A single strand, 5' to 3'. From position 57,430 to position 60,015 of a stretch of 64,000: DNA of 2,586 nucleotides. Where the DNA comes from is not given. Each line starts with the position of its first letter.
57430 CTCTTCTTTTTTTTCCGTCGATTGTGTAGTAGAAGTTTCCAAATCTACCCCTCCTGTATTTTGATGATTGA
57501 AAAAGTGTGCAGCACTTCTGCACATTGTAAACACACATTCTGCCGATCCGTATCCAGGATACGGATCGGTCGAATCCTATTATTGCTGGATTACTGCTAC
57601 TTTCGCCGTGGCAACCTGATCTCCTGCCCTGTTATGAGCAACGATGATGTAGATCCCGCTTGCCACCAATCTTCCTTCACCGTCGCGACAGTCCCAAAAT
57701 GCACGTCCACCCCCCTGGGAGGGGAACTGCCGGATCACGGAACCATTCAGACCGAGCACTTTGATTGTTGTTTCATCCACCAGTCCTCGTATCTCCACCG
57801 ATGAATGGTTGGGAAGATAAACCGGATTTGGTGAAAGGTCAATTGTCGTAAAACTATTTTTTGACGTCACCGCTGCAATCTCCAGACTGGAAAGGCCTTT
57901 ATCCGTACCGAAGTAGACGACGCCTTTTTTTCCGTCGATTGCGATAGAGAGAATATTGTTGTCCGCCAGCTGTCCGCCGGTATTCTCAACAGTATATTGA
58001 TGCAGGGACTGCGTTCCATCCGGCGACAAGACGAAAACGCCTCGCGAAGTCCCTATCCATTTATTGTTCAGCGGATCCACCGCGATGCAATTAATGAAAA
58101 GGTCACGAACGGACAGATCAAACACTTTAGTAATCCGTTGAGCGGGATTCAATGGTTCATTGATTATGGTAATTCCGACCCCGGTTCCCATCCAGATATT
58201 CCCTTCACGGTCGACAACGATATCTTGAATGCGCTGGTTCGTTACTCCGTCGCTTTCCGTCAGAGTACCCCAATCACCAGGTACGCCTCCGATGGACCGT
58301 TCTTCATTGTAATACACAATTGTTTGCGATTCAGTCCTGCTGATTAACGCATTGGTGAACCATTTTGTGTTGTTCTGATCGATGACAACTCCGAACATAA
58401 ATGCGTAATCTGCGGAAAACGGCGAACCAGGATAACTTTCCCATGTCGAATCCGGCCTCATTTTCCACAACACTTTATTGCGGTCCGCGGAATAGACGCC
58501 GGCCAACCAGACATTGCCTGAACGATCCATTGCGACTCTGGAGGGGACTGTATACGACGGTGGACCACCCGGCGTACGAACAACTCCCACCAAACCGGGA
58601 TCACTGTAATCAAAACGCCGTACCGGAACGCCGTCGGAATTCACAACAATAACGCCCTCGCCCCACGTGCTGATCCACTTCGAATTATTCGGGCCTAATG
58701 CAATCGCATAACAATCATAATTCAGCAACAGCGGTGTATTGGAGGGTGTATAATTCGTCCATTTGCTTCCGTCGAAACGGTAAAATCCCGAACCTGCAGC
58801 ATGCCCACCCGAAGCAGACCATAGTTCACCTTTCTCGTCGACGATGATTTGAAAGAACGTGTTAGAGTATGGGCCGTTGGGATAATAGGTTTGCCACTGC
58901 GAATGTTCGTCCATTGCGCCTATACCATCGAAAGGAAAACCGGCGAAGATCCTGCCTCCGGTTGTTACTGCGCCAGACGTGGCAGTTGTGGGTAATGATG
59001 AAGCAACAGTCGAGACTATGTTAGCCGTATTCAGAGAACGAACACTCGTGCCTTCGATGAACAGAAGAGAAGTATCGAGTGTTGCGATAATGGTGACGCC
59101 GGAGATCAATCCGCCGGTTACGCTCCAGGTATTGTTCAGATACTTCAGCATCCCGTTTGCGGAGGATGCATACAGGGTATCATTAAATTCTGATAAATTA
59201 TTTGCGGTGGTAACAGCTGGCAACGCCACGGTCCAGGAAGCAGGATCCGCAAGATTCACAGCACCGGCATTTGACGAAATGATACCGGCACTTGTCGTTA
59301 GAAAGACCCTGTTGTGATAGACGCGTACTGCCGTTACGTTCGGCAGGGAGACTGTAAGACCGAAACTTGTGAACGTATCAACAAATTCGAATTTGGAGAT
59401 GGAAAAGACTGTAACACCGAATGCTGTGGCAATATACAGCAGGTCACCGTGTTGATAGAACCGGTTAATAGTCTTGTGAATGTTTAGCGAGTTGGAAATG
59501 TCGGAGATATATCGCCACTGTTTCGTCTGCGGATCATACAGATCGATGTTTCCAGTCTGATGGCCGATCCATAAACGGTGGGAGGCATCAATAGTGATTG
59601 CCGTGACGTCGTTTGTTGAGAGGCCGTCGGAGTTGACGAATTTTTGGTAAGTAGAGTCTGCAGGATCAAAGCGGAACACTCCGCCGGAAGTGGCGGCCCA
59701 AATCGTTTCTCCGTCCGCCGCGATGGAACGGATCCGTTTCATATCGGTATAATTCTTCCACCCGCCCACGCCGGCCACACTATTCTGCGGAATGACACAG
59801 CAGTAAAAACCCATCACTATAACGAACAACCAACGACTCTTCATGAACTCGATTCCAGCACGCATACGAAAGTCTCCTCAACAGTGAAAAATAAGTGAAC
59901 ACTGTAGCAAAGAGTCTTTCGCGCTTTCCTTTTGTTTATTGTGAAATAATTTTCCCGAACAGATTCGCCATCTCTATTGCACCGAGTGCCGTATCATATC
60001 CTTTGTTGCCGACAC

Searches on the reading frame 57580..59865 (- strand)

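Call 10: search_protein_families(library=pfam, proteins=[window:57580-59865:-], max_evalue=0.001)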
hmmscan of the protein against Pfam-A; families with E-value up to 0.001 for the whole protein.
window:57580-59865:- (761 aa): 5 families
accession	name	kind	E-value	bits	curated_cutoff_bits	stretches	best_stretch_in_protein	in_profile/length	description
PF21544.3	PorZ_N_b_propeller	-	1.1e-20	75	27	1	55-212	1-154/154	TSS9, PorZ, N-terminal beta-propeller domain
PF07494.17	Reg_prop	-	1.4e-16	58.9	20.4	0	541-561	2-22/24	Two component regulator propeller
PF08450.18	SGL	-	2.5e-06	27.7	26.3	0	530-561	70-103/246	SMP-30/Gluconolactonase/LRE-like region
PF14870.12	PSII_BNR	-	0.00025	20.9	27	0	540-630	184-276/303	Photosynthesis system II assembly factor YCF48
PF23748.1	Beta-prop_LRRK2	-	0.00039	20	26.9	0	80-117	269-306/359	LRRK2 beta propeller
